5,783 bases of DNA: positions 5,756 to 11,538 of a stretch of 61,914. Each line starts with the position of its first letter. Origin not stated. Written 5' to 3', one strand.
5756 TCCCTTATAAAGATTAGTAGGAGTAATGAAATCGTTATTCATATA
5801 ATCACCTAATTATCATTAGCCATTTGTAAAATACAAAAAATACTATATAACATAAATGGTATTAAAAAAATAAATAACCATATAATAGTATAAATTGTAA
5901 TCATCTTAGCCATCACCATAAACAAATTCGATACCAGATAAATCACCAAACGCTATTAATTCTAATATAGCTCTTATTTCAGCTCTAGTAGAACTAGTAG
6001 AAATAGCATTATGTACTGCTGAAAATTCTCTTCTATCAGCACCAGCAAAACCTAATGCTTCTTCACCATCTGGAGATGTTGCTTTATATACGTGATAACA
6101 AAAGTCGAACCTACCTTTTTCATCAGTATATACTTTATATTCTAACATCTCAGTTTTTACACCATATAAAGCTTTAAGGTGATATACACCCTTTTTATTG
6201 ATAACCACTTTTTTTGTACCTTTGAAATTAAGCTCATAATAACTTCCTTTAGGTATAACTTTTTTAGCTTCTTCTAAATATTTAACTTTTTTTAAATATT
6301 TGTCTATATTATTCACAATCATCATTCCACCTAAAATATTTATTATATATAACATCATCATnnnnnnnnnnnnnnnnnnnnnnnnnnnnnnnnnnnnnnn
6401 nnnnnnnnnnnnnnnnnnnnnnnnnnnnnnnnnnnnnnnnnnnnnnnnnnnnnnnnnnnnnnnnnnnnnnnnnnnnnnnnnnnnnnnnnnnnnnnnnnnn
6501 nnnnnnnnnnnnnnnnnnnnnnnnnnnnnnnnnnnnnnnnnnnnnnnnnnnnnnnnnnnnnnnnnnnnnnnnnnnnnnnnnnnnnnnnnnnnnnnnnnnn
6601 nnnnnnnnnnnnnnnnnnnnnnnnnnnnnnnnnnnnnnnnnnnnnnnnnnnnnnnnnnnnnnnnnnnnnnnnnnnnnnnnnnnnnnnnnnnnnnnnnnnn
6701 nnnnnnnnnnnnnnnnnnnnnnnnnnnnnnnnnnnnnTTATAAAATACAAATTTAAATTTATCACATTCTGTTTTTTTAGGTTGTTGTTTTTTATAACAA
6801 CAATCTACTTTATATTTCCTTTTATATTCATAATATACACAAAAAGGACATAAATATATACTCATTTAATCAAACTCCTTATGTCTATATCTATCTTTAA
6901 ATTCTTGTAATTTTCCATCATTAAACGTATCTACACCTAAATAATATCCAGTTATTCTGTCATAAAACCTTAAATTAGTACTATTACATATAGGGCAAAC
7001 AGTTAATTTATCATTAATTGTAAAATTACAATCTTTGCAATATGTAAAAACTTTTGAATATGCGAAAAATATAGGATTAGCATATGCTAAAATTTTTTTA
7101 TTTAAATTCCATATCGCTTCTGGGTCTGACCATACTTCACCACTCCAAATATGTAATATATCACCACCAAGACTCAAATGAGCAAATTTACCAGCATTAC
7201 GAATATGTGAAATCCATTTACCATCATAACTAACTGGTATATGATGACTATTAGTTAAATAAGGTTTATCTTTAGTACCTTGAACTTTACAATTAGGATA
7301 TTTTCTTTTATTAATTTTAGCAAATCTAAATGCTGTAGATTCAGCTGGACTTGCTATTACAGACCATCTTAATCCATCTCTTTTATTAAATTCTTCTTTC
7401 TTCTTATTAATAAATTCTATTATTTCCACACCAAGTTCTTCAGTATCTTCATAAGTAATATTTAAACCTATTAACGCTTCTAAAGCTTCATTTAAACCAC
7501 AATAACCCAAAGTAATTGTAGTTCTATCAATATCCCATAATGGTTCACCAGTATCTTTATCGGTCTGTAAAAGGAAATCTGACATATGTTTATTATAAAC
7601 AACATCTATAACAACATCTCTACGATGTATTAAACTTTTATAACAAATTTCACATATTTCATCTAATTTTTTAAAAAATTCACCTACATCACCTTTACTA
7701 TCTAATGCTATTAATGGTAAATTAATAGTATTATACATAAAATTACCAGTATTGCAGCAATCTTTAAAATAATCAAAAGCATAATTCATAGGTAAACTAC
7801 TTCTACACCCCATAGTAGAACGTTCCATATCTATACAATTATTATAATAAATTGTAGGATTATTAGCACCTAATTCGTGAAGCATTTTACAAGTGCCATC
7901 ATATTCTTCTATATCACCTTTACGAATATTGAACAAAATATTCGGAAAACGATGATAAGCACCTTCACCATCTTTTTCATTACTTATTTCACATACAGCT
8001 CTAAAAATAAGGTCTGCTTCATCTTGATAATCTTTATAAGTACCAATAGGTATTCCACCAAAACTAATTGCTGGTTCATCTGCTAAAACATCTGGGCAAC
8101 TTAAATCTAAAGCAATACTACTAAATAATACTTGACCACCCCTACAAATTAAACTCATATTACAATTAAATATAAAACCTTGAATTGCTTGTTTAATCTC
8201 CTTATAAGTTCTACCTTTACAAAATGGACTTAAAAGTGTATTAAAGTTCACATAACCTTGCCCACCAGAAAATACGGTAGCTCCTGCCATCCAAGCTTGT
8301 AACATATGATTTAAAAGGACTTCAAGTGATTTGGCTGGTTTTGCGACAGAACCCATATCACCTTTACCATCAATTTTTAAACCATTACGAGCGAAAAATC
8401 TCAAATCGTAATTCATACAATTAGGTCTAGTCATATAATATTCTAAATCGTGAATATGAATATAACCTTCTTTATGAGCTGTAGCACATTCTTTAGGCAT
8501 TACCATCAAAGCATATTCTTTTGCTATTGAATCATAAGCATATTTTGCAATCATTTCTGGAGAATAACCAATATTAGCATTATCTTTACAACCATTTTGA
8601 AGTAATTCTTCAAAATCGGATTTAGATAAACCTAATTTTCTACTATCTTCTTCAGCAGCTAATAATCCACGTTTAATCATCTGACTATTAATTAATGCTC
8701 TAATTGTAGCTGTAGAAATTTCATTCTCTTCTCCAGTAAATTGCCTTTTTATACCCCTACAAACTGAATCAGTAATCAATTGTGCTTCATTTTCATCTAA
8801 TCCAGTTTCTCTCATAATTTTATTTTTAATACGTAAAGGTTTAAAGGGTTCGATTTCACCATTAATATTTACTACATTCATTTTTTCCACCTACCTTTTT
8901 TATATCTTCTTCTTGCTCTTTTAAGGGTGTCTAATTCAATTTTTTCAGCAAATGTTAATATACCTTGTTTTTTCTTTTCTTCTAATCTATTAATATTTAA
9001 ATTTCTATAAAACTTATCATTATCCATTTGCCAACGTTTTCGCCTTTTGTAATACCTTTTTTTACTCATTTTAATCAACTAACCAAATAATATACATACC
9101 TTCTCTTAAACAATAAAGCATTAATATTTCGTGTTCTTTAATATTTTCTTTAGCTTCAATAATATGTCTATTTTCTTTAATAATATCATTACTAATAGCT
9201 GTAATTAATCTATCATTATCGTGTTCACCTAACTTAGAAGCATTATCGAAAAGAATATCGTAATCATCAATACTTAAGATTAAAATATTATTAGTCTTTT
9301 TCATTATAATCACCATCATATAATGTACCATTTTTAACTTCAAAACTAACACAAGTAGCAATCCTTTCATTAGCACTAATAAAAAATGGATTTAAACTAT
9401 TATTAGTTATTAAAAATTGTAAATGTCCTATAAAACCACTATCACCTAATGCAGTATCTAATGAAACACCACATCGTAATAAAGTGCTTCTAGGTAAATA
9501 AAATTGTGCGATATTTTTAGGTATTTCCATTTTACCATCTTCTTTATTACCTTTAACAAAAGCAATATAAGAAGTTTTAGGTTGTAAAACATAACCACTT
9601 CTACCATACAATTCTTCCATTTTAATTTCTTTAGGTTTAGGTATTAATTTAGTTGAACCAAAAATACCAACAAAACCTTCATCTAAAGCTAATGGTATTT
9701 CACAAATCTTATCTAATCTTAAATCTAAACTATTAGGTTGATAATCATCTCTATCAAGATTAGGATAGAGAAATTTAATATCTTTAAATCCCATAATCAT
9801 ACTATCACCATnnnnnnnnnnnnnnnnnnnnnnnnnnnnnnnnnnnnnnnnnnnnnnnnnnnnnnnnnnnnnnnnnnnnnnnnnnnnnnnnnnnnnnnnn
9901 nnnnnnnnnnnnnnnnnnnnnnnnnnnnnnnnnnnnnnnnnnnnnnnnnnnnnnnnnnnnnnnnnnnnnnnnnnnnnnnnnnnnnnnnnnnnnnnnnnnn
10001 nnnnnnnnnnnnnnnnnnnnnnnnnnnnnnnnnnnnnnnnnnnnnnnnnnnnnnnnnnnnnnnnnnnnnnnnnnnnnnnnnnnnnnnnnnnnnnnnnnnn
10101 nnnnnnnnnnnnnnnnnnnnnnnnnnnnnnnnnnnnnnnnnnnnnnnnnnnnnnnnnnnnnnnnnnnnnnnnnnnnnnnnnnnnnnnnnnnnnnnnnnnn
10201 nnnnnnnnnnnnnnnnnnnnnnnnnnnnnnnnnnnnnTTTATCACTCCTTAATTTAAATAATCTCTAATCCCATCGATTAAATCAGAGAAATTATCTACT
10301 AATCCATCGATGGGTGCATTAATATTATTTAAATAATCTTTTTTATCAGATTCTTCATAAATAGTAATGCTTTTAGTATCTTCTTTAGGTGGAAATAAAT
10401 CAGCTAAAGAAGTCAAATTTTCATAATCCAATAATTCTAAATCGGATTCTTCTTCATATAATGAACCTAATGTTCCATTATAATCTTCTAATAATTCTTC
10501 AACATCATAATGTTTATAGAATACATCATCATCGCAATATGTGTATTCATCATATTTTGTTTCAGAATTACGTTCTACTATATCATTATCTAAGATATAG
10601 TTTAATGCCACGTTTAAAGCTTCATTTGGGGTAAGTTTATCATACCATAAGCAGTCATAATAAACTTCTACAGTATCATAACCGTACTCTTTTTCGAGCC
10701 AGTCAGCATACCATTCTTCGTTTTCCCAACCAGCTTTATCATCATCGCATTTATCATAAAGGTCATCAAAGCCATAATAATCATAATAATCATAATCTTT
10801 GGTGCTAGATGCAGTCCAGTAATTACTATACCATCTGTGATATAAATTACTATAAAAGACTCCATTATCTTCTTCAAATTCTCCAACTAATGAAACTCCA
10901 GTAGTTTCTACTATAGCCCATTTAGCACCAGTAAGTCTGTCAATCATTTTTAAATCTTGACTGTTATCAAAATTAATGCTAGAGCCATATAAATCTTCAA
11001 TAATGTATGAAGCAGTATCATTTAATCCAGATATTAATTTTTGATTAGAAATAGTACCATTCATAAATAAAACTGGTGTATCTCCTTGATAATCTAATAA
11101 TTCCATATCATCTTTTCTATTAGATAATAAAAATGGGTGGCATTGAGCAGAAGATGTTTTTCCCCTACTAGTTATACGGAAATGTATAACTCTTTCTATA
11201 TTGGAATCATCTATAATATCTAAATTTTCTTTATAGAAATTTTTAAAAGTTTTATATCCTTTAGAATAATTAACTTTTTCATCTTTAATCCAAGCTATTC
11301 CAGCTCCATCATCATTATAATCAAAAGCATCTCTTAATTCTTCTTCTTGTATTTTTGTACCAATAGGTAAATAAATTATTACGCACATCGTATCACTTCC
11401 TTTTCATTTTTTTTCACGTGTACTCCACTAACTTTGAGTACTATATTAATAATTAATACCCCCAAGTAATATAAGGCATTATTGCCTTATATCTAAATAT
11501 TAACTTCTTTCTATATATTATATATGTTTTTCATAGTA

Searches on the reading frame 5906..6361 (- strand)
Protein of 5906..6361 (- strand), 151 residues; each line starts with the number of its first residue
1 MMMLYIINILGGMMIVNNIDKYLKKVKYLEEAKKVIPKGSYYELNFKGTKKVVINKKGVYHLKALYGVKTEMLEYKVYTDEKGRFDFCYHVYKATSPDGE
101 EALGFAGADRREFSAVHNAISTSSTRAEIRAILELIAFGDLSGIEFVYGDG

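Call 7: search_protein_families(library=pfam, proteins=[window:5906-6361:-], max_evalue=0.01)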
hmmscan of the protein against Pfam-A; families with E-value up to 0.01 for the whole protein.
window:5906-6361:- (151 aa): 0 families

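Call 11: search_protein_families(library=phrogs, proteins=[window:5906-6361:-], max_evalue=0.001)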
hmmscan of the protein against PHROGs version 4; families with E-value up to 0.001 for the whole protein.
window:5906-6361:- (151 aa): 1 family
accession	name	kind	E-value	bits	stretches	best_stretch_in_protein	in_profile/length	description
phrog_22961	-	unknown function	0.00018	22.6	1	50-133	114-196/213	-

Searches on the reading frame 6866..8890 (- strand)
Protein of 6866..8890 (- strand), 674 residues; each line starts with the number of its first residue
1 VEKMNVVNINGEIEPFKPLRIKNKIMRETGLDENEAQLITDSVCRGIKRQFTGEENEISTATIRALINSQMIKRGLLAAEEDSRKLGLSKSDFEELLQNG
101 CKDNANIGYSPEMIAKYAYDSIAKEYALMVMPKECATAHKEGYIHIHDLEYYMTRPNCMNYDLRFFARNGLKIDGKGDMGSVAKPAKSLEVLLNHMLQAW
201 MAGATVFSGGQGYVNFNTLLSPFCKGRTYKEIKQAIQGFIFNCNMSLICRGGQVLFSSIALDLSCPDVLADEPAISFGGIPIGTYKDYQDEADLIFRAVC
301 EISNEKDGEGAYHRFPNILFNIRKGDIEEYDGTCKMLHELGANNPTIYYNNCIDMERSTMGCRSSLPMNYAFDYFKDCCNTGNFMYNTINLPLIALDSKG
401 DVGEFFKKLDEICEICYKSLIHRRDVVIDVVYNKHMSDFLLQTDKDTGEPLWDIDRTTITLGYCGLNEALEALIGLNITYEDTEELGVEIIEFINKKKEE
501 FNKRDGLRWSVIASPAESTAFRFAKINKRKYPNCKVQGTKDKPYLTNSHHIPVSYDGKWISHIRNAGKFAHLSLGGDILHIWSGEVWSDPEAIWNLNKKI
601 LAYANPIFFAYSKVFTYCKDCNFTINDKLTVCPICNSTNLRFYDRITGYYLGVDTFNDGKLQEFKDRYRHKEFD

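Call 7: search_protein_families(library=pfam, proteins=[window:6866-8890:-], max_evalue=0.01)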
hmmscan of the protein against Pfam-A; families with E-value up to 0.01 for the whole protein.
window:6866-8890:- (674 aa): 2 families
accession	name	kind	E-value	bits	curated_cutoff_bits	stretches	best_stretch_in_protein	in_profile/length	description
PF13597.11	NRDD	-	2.4e-135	452.8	26.2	1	103-670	1-562/562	Anaerobic ribonucleoside-triphosphate reductase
PF03477.21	ATP-cone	-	0.00027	21.8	25.8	1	4-74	1-70/88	ATP cone domain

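Call 95: find_related_loci(query=window:6866-8890:-, collection=viral_contigs, flank=4000)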
Query window:6866-8890:- (674 aa) in viral_contigs; peptide patterns used: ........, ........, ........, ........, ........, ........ (x = any residue, [..] = any of these).
20 stretches matched a pattern; 10 encode a relative of the query (tblastn E <= 1e-3); 10 distinct loci.
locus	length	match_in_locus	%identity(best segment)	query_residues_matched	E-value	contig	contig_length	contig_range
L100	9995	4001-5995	77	4-671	0e+0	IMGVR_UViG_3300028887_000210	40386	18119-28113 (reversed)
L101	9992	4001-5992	76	4-670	0e+0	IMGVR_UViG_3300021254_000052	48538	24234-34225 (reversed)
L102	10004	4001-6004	74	2-671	0e+0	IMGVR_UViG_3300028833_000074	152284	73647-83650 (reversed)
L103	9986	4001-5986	70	4-671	0e+0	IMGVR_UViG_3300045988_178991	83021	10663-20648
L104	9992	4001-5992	78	4-671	0e+0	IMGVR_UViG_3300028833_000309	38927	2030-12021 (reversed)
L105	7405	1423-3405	64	4-671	0e+0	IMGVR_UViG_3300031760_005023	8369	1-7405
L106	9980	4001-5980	64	2-671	0e+0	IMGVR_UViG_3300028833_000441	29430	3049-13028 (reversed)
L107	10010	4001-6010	63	6-671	0e+0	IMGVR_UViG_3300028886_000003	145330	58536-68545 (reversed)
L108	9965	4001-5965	67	2-670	0e+0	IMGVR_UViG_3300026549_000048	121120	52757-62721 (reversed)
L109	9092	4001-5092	67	2-364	2e-164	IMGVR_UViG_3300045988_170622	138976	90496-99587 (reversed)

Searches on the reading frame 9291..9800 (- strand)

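Call 7: search_protein_families(library=pfam, proteins=[window:9291-9800:-], max_evalue=0.01)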
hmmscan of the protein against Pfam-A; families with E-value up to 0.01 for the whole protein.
window:9291-9800:- (169 aa): 2 families
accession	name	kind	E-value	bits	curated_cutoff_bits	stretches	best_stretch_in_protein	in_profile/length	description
PF22769.1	DCD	-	1.8e-14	54.5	27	1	14-149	20-147/153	dCTP deaminase-like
PF00692.24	dUTPase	-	1.9e-05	24.9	22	1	90-155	39-104/129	dUTPase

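Call 10: search_protein_families(library=ncbifam, proteins=[window:9291-9800:-], max_evalue=0.01)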
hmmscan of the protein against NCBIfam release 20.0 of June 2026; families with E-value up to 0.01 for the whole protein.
window:9291-9800:- (169 aa): 4 families
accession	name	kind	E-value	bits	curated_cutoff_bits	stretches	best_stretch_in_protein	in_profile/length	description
NF002598.0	PRK02253.1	equivalog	6.8e-20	71.2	130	1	13-167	23-163/167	deoxyuridine 5'-triphosphate nucleotidohydrolase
TIGR02274.1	dCTP_deam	equivalog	4.9e-08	32.9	92.8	1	17-157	24-156/180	dCTP deaminase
NF001862.0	PRK00601.1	equivalog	7.8e-06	25.6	103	1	91-156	56-124/150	dUTP diphosphatase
TIGR00576.1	dut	superfamily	5.8e-05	22.8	102.55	1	90-156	48-117/143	dUTP diphosphatase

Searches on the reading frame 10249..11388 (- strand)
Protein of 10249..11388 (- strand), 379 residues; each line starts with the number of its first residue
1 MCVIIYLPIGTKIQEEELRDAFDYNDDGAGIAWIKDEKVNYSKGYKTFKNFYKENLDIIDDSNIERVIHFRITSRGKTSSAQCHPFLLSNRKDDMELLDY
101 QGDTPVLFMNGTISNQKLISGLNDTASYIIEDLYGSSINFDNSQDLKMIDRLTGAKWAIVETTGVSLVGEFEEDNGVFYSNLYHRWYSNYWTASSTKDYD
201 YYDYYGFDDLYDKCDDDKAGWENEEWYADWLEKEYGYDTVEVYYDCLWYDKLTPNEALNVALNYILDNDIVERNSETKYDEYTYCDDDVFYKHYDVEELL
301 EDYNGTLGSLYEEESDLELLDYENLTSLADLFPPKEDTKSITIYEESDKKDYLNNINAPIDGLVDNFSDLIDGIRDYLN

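Call 8: search_protein_families(library=pfam, proteins=[window:10249-11388:-], max_evalue=0.01)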
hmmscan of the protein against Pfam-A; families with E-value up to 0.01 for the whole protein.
window:10249-11388:- (379 aa): 0 families

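Call 10: search_protein_families(library=ncbifam, proteins=[window:10249-11388:-], max_evalue=0.01)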
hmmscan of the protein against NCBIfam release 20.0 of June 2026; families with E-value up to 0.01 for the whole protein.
window:10249-11388:- (379 aa): 0 families

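Call 11: search_protein_families(library=phrogs, proteins=[window:10249-11388:-], max_evalue=0.001)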
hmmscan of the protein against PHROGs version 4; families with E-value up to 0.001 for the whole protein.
window:10249-11388:- (379 aa): 0 families

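Call 68: search_solved_structures(query=window:10249-11388:-, max_evalue=10)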
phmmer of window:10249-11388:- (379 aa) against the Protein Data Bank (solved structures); distinct sequences matched with E-value up to 10: 3.
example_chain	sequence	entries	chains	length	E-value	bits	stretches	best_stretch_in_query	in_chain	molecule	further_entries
1zmz_A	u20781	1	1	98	0.93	11.8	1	10-62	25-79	Centrin-2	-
6ogx_C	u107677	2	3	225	1.1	11.6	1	132-193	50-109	Fab 1 Heavy Chain | Fab 1A7 heavy chain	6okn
7yk4_H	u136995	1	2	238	1.2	11.5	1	132-193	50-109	antibody-H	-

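Call 82: find_homologous_proteins(query=window:10249-11388:-)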
Query window:10249-11388:- (379 aa): 28 proteins with E <= 0.001 among 2876 candidates.
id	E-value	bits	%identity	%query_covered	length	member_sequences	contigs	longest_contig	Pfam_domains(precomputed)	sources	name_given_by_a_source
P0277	1.1e-227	774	92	100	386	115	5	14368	-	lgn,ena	-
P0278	1.5e-141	490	64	99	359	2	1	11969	-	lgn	-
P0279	1.1e-116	408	67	75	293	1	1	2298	-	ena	-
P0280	1.0e-115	405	57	99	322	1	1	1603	-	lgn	-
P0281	8.5e-92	326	47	95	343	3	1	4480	-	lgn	-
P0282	8.6e-87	310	50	89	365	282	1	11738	-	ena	-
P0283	1.4e-79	286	69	50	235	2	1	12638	-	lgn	-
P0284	4.2e-72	262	67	49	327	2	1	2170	-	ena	-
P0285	1.5e-70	256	55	61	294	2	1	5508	-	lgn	-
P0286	2.7e-70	256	62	49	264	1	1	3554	-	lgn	-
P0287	1.2e-69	254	56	60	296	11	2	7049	-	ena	-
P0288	3.0e-69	252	62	50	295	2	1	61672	-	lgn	-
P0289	2.0e-68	250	54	63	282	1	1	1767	-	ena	-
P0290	7.2e-68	248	63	50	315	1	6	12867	-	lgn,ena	-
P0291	1.5e-46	177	44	58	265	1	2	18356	-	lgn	-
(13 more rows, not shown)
